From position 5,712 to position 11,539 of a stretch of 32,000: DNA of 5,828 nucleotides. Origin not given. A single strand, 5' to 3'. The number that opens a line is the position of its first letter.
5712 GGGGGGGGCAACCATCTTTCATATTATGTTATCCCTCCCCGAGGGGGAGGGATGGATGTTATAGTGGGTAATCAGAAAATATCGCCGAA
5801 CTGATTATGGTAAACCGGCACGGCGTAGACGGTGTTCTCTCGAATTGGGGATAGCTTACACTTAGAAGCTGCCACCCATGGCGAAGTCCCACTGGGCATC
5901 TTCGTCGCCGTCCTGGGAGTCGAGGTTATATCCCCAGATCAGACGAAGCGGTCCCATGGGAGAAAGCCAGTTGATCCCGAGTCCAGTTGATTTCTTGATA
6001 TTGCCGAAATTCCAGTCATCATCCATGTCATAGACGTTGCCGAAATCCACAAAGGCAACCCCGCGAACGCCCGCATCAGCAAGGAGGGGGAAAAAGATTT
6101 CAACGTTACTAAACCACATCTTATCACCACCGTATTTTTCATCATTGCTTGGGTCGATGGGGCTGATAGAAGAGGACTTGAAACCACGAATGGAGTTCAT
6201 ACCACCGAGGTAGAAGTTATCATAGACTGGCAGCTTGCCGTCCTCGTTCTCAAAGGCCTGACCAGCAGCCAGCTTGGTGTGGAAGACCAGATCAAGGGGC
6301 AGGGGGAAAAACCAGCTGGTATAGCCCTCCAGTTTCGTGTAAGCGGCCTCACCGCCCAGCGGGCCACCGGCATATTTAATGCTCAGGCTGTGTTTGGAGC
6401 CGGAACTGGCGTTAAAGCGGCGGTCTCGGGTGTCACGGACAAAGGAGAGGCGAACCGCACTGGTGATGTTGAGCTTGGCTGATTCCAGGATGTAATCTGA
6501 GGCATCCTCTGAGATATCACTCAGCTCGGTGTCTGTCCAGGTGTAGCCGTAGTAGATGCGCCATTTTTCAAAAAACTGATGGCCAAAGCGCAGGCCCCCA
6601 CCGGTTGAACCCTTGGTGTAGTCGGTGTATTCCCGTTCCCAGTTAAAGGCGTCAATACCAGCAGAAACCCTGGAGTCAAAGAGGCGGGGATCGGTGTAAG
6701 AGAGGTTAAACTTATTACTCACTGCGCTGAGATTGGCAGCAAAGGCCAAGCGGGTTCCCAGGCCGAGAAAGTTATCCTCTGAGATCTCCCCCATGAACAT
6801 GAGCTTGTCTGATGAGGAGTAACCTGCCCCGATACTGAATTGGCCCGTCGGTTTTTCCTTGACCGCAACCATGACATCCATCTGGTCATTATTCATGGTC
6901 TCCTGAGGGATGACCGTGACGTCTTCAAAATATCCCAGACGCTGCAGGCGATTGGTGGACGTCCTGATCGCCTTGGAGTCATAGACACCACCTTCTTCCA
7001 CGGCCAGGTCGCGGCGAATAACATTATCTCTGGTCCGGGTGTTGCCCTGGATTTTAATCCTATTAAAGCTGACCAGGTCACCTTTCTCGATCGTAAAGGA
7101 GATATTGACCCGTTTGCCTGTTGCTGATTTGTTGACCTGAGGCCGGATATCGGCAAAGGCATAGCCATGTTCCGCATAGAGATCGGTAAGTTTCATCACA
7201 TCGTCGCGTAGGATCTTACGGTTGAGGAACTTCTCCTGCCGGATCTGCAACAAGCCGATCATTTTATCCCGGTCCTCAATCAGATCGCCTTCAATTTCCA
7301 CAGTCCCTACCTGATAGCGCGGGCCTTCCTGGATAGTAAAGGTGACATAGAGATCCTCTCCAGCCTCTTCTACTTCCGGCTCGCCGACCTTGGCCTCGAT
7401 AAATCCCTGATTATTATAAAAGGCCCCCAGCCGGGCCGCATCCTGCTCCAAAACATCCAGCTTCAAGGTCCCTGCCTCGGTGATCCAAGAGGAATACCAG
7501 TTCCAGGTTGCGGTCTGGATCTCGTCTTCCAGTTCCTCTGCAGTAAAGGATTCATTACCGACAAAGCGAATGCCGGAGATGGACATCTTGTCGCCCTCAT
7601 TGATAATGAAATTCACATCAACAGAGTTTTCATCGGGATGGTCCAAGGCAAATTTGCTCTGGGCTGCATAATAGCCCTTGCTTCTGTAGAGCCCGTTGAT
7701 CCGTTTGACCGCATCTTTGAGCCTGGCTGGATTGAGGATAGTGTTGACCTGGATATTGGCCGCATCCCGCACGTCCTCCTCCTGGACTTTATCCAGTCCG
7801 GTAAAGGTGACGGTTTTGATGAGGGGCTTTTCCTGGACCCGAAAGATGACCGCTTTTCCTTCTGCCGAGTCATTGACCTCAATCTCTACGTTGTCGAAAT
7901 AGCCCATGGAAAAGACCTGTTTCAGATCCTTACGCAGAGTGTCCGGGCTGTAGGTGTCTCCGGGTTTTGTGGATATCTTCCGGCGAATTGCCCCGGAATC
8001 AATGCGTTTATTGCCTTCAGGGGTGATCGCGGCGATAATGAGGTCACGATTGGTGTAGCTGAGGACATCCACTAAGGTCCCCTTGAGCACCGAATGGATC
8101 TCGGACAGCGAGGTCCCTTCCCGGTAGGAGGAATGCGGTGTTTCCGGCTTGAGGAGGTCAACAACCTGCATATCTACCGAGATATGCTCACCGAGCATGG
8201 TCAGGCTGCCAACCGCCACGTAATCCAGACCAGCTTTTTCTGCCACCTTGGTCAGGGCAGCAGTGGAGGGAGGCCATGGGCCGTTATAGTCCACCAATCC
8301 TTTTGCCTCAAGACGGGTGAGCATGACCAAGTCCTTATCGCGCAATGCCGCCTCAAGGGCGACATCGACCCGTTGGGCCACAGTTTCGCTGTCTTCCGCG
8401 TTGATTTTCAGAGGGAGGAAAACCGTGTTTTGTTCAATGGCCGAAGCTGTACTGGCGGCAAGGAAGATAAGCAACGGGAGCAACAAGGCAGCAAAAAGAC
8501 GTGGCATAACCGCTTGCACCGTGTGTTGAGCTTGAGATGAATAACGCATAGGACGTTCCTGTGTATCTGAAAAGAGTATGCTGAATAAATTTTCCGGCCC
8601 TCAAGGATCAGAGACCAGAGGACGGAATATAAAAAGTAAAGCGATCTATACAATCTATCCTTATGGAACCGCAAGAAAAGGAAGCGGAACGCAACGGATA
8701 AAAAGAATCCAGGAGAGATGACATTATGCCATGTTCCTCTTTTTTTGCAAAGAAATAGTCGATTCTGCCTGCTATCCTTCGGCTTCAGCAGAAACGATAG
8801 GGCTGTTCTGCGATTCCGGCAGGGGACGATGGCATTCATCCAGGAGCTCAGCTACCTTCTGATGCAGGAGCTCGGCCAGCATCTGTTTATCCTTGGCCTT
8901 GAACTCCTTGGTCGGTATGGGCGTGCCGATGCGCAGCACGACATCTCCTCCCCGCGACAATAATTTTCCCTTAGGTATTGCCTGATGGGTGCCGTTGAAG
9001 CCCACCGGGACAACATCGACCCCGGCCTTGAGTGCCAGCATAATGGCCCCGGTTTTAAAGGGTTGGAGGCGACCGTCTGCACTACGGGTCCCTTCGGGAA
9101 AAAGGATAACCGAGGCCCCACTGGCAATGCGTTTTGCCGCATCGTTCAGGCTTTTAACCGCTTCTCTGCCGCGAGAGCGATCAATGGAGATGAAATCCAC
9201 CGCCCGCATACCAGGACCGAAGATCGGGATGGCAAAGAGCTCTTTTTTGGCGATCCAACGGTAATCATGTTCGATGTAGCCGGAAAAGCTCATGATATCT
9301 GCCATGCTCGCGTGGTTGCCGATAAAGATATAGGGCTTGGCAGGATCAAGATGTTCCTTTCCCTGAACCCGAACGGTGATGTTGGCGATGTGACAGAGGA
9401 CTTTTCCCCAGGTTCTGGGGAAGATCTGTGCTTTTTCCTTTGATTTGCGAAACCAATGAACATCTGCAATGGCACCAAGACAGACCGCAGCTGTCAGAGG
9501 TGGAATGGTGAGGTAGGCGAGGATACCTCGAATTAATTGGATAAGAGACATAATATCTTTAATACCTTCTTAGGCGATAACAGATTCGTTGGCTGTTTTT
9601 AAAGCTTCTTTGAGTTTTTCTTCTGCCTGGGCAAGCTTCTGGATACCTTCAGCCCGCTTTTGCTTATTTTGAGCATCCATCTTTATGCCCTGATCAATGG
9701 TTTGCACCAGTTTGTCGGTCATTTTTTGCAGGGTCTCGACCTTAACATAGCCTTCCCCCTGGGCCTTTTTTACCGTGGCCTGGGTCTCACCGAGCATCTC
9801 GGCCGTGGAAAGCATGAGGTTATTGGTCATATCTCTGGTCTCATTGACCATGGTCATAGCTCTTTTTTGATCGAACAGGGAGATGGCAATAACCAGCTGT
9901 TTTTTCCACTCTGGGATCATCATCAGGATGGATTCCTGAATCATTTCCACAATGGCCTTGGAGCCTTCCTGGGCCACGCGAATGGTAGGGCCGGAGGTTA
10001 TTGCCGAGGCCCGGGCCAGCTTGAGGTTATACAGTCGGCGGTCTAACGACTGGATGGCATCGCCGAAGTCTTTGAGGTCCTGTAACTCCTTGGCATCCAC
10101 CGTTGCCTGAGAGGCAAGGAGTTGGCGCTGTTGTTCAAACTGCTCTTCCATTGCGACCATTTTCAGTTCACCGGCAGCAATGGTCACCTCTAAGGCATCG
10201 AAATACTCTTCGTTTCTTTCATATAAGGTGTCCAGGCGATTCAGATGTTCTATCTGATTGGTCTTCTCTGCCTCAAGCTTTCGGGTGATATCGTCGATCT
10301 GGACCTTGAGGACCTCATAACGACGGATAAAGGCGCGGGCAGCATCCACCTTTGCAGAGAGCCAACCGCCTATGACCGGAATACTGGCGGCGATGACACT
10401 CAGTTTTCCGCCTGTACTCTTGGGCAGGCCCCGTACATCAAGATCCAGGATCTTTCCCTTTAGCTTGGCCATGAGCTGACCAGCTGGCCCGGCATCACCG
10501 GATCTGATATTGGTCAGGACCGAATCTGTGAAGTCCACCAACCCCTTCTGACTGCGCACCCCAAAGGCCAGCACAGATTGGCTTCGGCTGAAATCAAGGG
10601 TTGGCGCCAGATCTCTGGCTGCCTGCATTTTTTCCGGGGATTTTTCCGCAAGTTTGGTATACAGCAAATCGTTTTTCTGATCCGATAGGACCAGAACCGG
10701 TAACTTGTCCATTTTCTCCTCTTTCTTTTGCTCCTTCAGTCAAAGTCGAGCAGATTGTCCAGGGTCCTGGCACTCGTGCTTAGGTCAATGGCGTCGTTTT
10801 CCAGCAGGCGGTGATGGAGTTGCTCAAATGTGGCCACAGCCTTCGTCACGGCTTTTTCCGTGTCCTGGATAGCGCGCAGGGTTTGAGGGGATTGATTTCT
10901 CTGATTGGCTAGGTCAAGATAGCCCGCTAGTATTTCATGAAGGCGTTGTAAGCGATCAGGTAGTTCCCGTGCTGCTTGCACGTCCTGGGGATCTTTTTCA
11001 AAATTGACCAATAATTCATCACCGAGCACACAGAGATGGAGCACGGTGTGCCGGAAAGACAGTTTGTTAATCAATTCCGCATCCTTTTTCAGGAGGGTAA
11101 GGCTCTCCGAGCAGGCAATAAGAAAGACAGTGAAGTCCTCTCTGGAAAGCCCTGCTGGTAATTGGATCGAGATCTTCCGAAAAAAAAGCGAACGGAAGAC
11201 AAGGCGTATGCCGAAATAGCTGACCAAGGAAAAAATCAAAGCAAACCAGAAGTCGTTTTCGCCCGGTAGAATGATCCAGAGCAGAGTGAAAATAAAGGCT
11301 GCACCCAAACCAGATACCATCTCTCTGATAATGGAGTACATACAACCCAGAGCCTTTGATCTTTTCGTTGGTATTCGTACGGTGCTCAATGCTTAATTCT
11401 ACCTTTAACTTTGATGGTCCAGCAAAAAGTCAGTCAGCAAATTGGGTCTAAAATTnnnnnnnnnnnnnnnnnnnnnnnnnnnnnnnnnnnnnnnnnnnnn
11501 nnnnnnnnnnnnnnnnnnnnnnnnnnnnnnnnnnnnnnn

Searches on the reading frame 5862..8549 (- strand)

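Call 10: search_protein_families(library=pfam, proteins=[window:5862-8549:-], max_evalue=0.001)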
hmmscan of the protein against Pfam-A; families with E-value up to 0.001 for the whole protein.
window:5862-8549:- (895 aa): 5 families
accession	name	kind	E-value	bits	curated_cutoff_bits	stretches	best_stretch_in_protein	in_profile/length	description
PF01103.29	Omp85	-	3.4e-69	234.3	24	1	593-895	1-325/325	Omp85 superfamily domain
PF07244.20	POTRA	-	9.3e-66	219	21.3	5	494-566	2-79/79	Surface antigen variable number repeat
PF08479.16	POTRA_2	-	1.2e-09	38.3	24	1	244-300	3-59/76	POTRA domain, ShlB-type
PF25282.1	POTRA1_3_Toc75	-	3.9e-07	30.6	27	0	192-231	48-89/99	Toc75-like, POTRA domain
PF08478.15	POTRA_1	-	2e-06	28.5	23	0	495-546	3-54/69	POTRA domain, FtsQ-type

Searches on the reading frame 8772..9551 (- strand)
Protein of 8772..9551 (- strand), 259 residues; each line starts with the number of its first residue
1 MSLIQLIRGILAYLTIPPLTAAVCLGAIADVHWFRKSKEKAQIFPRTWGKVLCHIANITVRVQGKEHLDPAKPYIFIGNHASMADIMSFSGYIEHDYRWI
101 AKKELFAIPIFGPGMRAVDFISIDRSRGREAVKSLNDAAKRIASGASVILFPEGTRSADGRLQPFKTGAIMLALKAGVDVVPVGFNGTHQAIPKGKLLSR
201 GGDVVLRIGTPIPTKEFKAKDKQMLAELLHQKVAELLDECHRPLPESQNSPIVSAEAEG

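Call 10: search_protein_families(library=pfam, proteins=[window:8772-9551:-], max_evalue=0.001)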
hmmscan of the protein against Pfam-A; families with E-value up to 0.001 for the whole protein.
window:8772-9551:- (259 aa): 1 family
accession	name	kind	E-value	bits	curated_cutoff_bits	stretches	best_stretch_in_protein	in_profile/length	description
PF01553.26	Acyltransferase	-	1.3e-31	109.6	23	1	60-185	2-131/132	Acyltransferase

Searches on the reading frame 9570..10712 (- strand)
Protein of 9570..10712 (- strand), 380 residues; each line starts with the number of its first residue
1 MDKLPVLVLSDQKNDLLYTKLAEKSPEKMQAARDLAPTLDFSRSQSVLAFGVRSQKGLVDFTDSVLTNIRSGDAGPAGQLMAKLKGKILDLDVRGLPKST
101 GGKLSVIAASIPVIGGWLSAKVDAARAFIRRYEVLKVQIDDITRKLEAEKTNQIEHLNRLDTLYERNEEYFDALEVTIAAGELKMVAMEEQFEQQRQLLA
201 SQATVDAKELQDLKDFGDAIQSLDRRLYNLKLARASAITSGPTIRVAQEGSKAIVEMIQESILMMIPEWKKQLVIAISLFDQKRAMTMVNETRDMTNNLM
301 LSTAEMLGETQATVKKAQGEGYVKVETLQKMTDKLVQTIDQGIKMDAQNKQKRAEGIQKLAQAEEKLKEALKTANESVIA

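Call 10: search_protein_families(library=pfam, proteins=[window:9570-10712:-], max_evalue=0.001)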
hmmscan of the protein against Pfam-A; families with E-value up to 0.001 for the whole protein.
window:9570-10712:- (380 aa): 1 family
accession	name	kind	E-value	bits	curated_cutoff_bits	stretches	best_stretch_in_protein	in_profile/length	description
PF05816.16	TelA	-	6.9e-69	232.9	30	1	34-372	3-331/332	Toxic anion resistance protein (TelA)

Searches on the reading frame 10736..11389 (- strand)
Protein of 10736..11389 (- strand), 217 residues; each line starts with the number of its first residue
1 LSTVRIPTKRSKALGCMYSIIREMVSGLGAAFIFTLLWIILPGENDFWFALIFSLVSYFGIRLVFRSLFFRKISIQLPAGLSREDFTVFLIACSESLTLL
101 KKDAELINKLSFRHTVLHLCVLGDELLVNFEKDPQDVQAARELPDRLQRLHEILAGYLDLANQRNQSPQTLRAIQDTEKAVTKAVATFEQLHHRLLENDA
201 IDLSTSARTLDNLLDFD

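Call 10: search_protein_families(library=pfam, proteins=[window:10736-11389:-], max_evalue=0.001)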
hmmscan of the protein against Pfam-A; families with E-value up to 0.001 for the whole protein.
window:10736-11389:- (217 aa): 1 family
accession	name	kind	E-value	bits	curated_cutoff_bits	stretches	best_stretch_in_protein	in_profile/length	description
PF10112.14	Halogen_Hydrol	-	4.3e-14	53.4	29.8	1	20-205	1-186/191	5-bromo-4-chloroindolyl phosphate hydrolysis protein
